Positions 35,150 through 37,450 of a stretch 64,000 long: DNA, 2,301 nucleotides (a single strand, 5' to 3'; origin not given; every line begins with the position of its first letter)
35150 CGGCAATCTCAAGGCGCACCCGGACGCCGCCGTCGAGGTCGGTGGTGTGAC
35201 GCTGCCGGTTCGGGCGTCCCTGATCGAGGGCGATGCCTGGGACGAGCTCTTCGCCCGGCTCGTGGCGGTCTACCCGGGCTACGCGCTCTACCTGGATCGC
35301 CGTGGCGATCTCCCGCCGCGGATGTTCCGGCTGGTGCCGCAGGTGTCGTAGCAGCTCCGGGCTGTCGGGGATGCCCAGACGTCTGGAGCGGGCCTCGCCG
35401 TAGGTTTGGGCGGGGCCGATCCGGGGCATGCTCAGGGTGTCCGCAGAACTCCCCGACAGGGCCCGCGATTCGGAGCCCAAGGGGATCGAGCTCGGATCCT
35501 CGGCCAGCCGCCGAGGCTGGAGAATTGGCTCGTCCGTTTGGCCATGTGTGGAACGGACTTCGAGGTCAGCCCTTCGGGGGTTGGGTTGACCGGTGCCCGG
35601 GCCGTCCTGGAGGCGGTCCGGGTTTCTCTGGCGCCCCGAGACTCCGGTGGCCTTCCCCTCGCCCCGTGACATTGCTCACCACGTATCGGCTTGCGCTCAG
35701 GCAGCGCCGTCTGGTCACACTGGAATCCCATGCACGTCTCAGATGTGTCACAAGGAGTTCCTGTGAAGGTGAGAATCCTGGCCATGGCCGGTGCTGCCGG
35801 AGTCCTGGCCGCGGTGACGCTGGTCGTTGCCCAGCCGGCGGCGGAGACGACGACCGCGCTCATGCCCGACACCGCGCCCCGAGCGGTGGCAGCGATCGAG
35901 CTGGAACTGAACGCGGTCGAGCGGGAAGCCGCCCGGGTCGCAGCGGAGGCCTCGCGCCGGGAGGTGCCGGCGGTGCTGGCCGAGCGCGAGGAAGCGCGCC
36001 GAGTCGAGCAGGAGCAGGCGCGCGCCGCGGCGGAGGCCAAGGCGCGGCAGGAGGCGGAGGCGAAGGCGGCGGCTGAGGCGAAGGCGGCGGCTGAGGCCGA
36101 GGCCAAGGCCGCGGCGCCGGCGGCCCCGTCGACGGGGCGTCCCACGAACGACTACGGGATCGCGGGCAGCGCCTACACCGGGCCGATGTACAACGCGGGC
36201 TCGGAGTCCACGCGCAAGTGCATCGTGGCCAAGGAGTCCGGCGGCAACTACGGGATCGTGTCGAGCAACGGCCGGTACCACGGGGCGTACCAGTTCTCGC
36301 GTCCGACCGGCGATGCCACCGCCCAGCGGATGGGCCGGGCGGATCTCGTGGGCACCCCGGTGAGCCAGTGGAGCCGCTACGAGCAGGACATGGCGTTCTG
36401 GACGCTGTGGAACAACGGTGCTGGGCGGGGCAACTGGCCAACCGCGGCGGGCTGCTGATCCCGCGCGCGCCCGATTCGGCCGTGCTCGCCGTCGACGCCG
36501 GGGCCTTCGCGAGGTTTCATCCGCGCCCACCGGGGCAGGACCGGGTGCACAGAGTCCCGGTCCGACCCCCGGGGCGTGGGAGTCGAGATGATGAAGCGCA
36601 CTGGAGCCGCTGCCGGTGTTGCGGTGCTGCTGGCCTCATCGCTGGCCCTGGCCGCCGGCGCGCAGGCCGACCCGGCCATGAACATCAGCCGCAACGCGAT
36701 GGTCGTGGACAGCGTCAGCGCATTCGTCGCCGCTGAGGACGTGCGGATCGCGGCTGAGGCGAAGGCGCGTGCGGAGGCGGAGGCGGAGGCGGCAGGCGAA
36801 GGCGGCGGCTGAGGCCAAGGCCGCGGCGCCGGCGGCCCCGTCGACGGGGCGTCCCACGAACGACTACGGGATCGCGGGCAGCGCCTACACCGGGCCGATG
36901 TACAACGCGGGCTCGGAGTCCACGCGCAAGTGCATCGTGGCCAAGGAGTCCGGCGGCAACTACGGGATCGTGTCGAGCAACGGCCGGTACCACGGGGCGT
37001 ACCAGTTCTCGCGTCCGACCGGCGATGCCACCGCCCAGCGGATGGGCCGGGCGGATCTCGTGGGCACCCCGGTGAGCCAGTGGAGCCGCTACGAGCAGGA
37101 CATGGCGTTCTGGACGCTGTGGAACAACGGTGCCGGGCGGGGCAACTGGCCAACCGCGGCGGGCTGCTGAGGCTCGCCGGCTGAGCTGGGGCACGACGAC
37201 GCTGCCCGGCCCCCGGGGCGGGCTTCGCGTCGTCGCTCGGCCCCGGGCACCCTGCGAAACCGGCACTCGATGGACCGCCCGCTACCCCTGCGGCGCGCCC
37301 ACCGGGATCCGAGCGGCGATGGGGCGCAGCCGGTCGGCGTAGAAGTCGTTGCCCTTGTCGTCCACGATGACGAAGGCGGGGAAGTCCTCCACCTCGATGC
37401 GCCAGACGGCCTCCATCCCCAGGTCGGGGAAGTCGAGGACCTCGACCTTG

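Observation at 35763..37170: Tandem Rpf-like muralytic paralogs sharing a 354-bp near-identical 3' repeat; second copy frameshifted inside an Ala/Glu codon repeat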

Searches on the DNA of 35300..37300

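Call 53: search_rna_families(source=window, start=35300, end=37300, threshold=evalue, max_evalue=5)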
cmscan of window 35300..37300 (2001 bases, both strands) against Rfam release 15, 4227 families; matches with E-value up to 5: 1.
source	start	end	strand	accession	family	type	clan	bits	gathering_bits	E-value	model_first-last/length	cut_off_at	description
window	36586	36632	+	RF01138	sR23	Gene; snRNA; snoRNA; CD-box;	-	14.3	45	1.6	1-54/54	no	Small nucleolar RNA sR23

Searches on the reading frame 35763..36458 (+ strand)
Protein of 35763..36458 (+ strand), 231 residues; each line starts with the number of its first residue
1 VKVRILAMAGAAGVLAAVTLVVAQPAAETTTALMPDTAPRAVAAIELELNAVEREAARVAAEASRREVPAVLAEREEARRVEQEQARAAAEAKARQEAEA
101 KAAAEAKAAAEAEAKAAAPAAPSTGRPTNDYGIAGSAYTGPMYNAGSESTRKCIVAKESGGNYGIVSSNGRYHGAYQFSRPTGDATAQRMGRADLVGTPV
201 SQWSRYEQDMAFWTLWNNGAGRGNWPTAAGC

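Call 6: search_protein_families(library=pfam, proteins=[window:35763-36458:+], max_evalue=0.1)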
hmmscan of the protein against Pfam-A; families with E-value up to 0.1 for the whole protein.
window:35763-36458:+ (231 aa): 1 family
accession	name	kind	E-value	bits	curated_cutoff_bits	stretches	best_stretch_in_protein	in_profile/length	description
PF06737.19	Transglycosylas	-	0.0029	18.7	27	1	150-228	6-77/77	Transglycosylase-like domain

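Call 7: search_protein_families(library=ncbifam, proteins=[window:35763-36458:+], max_evalue=0.1)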
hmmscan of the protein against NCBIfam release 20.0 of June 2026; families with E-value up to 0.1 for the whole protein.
window:35763-36458:+ (231 aa): 7 families
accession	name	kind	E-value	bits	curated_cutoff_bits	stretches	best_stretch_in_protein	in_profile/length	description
NF052398.1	Agg_Promo_Fact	equivalog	8.1e-07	29.4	170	1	9-180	8-162/202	aggregation-promoting factor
TIGR02794.1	tolA_full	equivalog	0.0002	20.7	59.45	1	36-118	68-163/362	cell envelope integrity protein TolA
NF007065.0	PRK09510.1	equivalog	0.00088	18.4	213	1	40-120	144-223/387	cell envelope integrity protein TolA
NF033551.1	transpos_IS1182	equivalog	0.0026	16.7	270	1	36-118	159-242/488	IS1182 family transposase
NF052397.1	AggPromo_Cterm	subfamily_domain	0.003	18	40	1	151-178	5-32/80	aggregation-promoting factor C-terminal-like domain-containing protein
NF012221.1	MARTX_Nterm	equivalog_domain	0.025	11.7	700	1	46-152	1764-1866/1910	MARTX multifunctional-autoprocessing repeats-in-toxin holotoxin RtxA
NF051448.1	50S_L17_sunset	exception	0.04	13.6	280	1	36-142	106-197/229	50S ribosomal protein L17, sunset domain variant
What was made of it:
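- Closest known: Lactobacillus aggregation-promoting factors. Different: Only 28 of 80 positions of the C-terminal model match (call 7).
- The Pfam and NCBIfam cut-offs for Rpf/Transglycosylas and Apf are not reached (calls 6, 7).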

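Call 9: find_homologous_proteins(query=window:35763-36458:+)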
Query window:35763-36458:+ (231 aa): 46 proteins with E <= 0.001 among 8000 candidates.
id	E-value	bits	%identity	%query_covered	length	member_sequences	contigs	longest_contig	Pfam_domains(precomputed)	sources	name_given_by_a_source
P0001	4.5e-76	274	67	94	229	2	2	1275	-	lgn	-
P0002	3.0e-75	271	98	54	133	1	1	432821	-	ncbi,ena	-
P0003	3.2e-74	268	61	100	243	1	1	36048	-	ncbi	-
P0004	7.4e-74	266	63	88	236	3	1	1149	-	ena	-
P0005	9.4e-71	256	61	100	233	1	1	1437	-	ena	-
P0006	1.2e-67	246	60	100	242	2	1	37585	-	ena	-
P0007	3.7e-64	235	88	45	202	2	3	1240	-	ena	-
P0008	1.6e-62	229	85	48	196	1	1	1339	-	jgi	jgi:murein L,D-transpeptidase YcbB/YkuD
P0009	2.6e-59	219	82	48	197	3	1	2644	-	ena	-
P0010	7.9e-58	214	72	48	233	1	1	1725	-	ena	-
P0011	8.7e-58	214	81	46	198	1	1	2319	-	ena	-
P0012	9.0e-58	214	74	48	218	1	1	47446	-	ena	-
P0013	1.8e-57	213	84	45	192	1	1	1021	-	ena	-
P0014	2.8e-57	212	78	50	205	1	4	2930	-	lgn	-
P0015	1.1e-56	210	82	46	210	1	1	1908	-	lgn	-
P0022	9.8e-54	201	55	94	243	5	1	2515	-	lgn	-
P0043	1.9e-11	63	55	28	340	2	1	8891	PF06737.20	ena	-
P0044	1.2e-8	53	55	28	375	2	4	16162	PF06737.20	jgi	-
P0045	2.2e-5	43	43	34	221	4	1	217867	PF06737.20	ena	-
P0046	5.3e-4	38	52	24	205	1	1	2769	PF06737.20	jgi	jgi:hypothetical protein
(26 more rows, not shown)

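Call 10: find_encoding_contigs(protein=P0002, flank=4000, max_places=6)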
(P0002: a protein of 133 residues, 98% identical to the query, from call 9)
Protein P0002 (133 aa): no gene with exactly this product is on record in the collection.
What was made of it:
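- Tried and rejected: Exact look-up of the 133-aa fragment (call 10) found no gene with this exact product on record in that collection.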

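Call 11: find_encoding_contigs(protein=P0012, flank=8000, max_places=4)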
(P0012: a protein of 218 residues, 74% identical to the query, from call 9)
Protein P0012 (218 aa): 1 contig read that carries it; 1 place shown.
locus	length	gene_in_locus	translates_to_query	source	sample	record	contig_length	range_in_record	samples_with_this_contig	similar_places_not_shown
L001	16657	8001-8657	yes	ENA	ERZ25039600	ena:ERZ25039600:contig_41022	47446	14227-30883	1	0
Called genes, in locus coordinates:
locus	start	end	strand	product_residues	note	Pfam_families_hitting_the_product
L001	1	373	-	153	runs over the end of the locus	PF14155:DUF4307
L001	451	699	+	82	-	-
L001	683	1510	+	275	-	-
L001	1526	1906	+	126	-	PF12823:DUF3817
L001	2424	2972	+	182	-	PF01255:Prenyltransf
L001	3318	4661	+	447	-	PF13638:PIN_4, PF02562:PhoH, PF13604:AAA_30 (faint)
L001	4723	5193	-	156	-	PF04075:F420H2_quin_red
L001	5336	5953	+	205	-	-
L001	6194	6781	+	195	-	-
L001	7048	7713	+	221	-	-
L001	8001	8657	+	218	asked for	-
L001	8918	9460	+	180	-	-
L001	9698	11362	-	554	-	PF05681:Fumerase, PF05683:Fumerase_C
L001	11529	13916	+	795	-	PF00933:Glyco_hydro_3, PF01915:Glyco_hydro_3_C, PF14310:Fn3-like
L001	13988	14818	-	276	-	PF00520:Ion_trans, PF08016:PKD_channel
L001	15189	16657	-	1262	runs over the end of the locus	PF13195:DUF4011, PF13086:AAA_11, PF13604:AAA_30 (weak), PF13245:AAA_19 (weak), PF13086:AAA_11 (weak), PF13087:AAA_12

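Call 12: find_related_loci(query=window:35763-36458:+, collection=genome_contigs, flank=5000)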
Query window:35763-36458:+ (231 aa) in genome_contigs; peptide patterns used: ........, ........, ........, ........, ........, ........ (x = any residue, [..] = any of these).
599 stretches matched a pattern (row limit reached: there are more); 4 encode a relative of the query (tblastn E <= 1e-3); 4 distinct loci.
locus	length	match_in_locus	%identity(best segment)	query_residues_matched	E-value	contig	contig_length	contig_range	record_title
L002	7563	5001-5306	44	103-226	2e-21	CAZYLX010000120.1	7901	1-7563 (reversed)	MAG TPA_asm: uncultured Acidimicrobiaceae bacterium isolate SRP155585_co2_68 genome assembly, contig: NODE_7787_length_7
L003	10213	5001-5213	47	151-226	4e-16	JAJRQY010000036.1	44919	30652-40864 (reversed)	MAG: Actinomycetes bacterium isolate Dive100_bin2.26 k141_285870, whole genome shotgun sequence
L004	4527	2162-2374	45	151-226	1e-12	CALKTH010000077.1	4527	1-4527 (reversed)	MAG: uncultured Acidimicrobiales bacterium isolate R3_Bin_MAXBIN__023_1 genome assembly, contig: c_000002596540, whole g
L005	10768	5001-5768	35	57-184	5e-6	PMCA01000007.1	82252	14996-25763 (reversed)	MAG: Elusimicrobia bacterium isolate fen_1175 73.20120700_E3M.237_contig_3134, whole genome shotgun sequence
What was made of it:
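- Tried and rejected: The genome_contigs scan with full-length c1 (call 12) was swamped by the Ala/Glu pattern.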

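Call 15: find_encoding_contigs(protein=P0003, flank=6000, max_places=3)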
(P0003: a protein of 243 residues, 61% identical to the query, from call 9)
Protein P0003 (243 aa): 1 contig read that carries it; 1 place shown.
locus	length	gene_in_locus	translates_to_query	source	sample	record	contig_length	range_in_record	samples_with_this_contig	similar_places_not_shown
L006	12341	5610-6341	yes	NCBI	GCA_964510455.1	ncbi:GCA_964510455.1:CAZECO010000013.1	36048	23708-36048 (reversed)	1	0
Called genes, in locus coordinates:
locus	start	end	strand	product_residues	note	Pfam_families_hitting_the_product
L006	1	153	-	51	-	?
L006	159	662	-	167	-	PF14155:DUF4307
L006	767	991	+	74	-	-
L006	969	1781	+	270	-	PF02104:SURF1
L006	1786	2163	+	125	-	PF12823:DUF3817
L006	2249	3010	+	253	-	PF01255:Prenyltransf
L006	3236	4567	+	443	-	PF13638:PIN_4, PF02562:PhoH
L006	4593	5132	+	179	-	PF04075:F420H2_quin_red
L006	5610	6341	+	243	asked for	-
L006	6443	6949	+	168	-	-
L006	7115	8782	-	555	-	PF05681:Fumerase, PF05683:Fumerase_C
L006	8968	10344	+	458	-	PF01464:SLT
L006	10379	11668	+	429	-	PF08245:Mur_ligase_M, PF08353:MurT_C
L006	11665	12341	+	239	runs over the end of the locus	PF07685:GATase_3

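Call 16: find_encoding_contigs(protein=P0006, flank=6000, max_places=3)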
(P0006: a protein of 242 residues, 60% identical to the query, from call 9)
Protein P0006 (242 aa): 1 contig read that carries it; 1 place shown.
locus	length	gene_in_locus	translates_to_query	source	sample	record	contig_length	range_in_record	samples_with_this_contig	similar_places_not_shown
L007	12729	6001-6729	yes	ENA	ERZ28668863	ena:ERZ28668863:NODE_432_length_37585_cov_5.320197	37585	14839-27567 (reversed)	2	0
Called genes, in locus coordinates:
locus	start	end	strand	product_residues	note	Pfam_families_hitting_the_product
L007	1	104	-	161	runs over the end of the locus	PF03449:GreA_GreB_N, PF01272:GreA_GreB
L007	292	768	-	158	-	PF14155:DUF4307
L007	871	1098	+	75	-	-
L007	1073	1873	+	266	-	PF02104:SURF1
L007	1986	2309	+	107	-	PF12823:DUF3817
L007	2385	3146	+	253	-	PF01255:Prenyltransf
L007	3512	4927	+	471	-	PF13638:PIN_4, PF02562:PhoH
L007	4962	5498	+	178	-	PF04075:F420H2_quin_red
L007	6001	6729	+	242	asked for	-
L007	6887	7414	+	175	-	-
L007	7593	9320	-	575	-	PF05681:Fumerase, PF05683:Fumerase_C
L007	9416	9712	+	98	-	-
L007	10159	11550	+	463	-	PF01464:SLT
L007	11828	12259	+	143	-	-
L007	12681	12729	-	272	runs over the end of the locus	PF01061:ABC2_membrane, PF12698:ABC2_membrane_3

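Call 25: search_solved_structures(query=A2, max_evalue=10, show_alignments=2)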
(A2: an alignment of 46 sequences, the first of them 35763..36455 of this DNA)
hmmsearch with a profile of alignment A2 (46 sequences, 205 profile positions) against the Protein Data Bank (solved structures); distinct sequences matched with E-value up to 10: 17.
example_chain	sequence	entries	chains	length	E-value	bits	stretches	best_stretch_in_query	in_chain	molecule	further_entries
1xsf_A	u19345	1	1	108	0.003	21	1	124-187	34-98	Probable resuscitation-promoting factor rpfB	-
3eo5_A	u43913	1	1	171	0.0056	20.1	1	121-171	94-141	Resuscitation-promoting factor rpfB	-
4emn_A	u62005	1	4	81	0.0067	19.9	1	129-190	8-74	Probable resuscitation-promoting factor rpfB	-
4kl7_A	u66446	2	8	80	0.0069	19.8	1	129-191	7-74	Resuscitation-promoting factor RpfB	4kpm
2n5z_A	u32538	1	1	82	0.012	19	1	119-201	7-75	Resuscitation-promoting factor RpfC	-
4ow1_A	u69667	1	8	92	0.022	18.2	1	119-201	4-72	Resuscitation-promoting factor RpfC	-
5e27_A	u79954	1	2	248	0.047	17.1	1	122-171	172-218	Resuscitation-promoting factor RpfB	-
4cge_A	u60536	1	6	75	0.11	15.9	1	122-160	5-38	RESUSCITATION-PROMOTING FACTOR RPFE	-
5iva_B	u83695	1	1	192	0.81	13.1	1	8-101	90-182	LPS-assembly lipoprotein LptE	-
9itj_U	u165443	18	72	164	0.87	13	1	38-95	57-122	ATP synthase subunit b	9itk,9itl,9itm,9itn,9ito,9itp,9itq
8h1r_B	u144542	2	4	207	0.94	12.9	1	8-101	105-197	LPS-assembly lipoprotein LptE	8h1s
7x3k_A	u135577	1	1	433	1.2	12.5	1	29-124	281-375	Zuotin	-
9o9u_A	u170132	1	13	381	2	11.8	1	13-90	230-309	Erlin-1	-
8dbs_X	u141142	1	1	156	2.1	11.7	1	14-99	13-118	ATP synthase subunit b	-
9i5v_c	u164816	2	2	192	4.2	10.7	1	37-111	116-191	Small ribosomal subunit protein bS16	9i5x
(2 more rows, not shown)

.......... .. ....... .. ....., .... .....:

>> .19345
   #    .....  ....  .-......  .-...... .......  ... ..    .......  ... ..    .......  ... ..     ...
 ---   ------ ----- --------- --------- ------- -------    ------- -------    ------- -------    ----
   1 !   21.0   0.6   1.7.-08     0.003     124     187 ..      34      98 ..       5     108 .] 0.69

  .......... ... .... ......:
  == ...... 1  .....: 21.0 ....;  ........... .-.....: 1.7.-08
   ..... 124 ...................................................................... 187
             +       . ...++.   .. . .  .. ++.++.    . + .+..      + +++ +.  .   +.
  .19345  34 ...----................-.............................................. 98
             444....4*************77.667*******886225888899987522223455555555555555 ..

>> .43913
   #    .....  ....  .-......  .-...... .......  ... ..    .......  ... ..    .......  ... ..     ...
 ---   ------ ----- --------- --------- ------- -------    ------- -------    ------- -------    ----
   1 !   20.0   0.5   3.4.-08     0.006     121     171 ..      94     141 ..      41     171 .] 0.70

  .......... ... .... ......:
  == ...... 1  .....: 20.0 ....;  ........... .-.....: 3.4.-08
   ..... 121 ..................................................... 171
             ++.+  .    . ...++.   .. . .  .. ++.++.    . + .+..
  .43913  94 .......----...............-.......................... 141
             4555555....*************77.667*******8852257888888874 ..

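Call 30: predict_structure(alignment_id=A2)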
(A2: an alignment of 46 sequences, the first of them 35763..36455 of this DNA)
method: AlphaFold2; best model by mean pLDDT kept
length: 231 residues; sequences in the alignment: 46
mean_pLDDT: 86.1   pTM: 0.52
mean pLDDT of the five models: 86.1, 85.9, 83.8, 82.4, 82.0
residues with pLDDT >= 90: 158; 70-90: 31; 50-70: 33; < 50: 9
segments of 3 or more residues with pLDDT < 50: 1-4, 28-30
pLDDT, mean of each block of 10 residues (from residue 1): 49 54 50 67 94 96 94 97 98 96 92 82 69 94 95 96 95 96 96 95 96 91 89 91
secondary structure, 60 per line:
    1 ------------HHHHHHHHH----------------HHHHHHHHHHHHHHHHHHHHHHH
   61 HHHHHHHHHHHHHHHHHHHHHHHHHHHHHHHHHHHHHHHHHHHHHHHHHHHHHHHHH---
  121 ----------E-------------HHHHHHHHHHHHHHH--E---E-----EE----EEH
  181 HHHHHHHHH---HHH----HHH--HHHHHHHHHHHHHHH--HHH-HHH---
elements in order: H13-21 H38-117 H145-159 H180-189 H205-219
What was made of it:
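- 35763..36458 (+): Gene c1: intact 231-aa secreted Rpf-like protein. It has an N-terminal signal/anchor, a long Ala/Glu/Arg/Lys helix (residues 38-117) and a C-terminal domain of about 105 aa. AlphaFold2 model with pLDDT 86 (call 30).
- On Rpf / Transglycosylase-like domain (PF06737): In the AlphaFold2 model the domain has pLDDT above 90 (call 30). It lies at the end of helix 145-159 (call 30) and aligns with the Glu of RpfB CEAGGNW (call 25).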

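Call 32: fold_search(model_id=the predicted structure, library=pdb)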
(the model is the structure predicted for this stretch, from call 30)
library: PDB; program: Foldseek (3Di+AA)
matches with E <= 10: 163; with E <= 0.001: 0
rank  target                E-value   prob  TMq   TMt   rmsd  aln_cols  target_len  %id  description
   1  1xsf_MODEL_1_A        1.2e-02  1.00  0.30  0.58   5.7        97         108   25  Solution structure of a resuscitation promoting factor domain from Mycobacterium tuberculosis (released 2005-02-15)
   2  4emn_B                1.8e-02  1.00  0.29  0.79   2.5        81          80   26  Crystal structure of RpfB catalytic domain in complex with benzamidine (released 2013-02-27)
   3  4cge_A                1.8e-02  1.00  0.26  0.78   2.2        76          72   25  Crystal structure of Mycobacterium tuberculosis Resuscitation promoting factor E (released 2014-02-05)
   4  4cge_D                2.2e-02  1.00  0.26  0.79   2.2        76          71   25  Crystal structure of Mycobacterium tuberculosis Resuscitation promoting factor E (released 2014-02-05)
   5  3eo5                  2.5e-02  1.00  0.29  0.39   2.5        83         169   28  Crystal structure of the resuscitation promoting factor RpfB (released 2009-01-13)
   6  5e27_A                2.5e-02  0.99  0.25  0.25   5.7        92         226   29  The structure of Resuscitation Promoting Factor B from M. tuberculosis reveals unexpected ubiquitin-like domains (released 2015-11-18)
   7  4cge_B                2.6e-02  1.00  0.27  0.77   2.2        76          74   26  Crystal structure of Mycobacterium tuberculosis Resuscitation promoting factor E (released 2014-02-05)
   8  4emn_A                4.0e-02  1.00  0.28  0.75   2.5        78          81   27  Crystal structure of RpfB catalytic domain in complex with benzamidine (released 2013-02-27)
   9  5e27_B                8.2e-02  1.00  0.29  0.30   2.6        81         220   27  The structure of Resuscitation Promoting Factor B from M. tuberculosis reveals unexpected ubiquitin-like domains (released 2015-11-18)
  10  4hjv_D                8.2e-02  0.97  0.22  0.28   4.1        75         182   23  Crystal structure of E. coli MltE with bound bulgecin and murodipeptide (released 2012-10-24)
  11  4hjy_A                9.2e-02  0.91  0.21  0.26   4.8        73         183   22  2.4 A Crystal structure of E. coli MltE-E64Q with bound chitopentaose (released 2012-10-24)
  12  4ow1_W                1.3e-01  0.99  0.26  0.66   2.6        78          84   24  Crystal Structure of Resuscitation Promoting Factor C (released 2014-06-18)
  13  6ghz_A                1.3e-01  0.94  0.22  0.27   4.1        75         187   23  Structure of Lytic Transglycosylase MltE mutant Y192F from E.coli (released 2018-10-31)
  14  4ow1_B                1.4e-01  1.00  0.27  0.79   2.1        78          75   23  Crystal Structure of Resuscitation Promoting Factor C (released 2014-06-18)
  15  6ghz_B                1.5e-01  0.92  0.22  0.27   4.2        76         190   22  Structure of Lytic Transglycosylase MltE mutant Y192F from E.coli (released 2018-10-31)
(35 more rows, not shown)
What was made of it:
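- On Rpf / Transglycosylase-like domain (PF06737): MltE and c-type lysozymes come next (call 32).
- Closest known: Resuscitation-promoting factors. Same: The best structural matches are RpfB, RpfE and RpfC (call 32).
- Foldseek top hits are RpfB, RpfE and RpfC, with target TM-scores of 0.78-0.79 and rmsd 2.1-2.5 A (call 32).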

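Call 67: find_encoding_contigs(protein=P0022, flank=3000, max_places=3)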
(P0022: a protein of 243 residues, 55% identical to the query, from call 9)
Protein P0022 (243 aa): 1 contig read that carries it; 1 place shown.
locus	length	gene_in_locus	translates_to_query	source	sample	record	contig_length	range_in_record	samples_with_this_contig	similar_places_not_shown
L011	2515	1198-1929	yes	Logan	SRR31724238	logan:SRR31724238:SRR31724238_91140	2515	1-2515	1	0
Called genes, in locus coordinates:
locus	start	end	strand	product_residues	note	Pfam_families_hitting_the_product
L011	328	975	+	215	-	-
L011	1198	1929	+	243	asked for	-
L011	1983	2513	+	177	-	?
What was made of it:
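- Copy number is variable (calls 11, 67).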

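Call 68: find_encoding_contigs(protein=P0001, flank=3000, max_places=3)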
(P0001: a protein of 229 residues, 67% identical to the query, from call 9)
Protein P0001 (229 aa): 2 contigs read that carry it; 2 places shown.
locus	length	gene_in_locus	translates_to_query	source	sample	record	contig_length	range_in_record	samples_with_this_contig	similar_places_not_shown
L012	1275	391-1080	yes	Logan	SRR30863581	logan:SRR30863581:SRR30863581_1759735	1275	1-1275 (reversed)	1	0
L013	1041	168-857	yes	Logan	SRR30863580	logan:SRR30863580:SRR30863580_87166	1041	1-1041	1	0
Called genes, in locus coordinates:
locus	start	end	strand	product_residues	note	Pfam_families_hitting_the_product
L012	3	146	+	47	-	?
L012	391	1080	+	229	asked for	-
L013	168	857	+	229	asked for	-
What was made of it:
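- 35763..36458 (+): Orthologs of 229-243 aa at the same locus in L006, L007 and L012 (calls 9, 15, 16, 68).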

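Call 69: find_encoding_contigs(protein=P0007, flank=3000, max_places=3)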
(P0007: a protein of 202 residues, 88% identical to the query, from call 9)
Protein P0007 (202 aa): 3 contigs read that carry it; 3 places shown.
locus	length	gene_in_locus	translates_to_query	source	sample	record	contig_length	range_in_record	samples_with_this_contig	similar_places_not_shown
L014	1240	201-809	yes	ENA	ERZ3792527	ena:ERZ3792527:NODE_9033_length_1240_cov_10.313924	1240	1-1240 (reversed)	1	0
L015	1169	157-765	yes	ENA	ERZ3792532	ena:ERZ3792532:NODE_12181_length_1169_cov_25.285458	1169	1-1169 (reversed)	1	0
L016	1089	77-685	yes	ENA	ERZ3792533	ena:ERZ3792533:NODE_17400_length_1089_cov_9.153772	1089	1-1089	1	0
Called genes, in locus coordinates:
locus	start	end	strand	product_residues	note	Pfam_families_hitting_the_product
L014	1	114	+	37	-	?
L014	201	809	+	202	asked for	-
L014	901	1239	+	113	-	?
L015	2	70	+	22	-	?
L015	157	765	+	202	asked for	-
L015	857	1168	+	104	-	?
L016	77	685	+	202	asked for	-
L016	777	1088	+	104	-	?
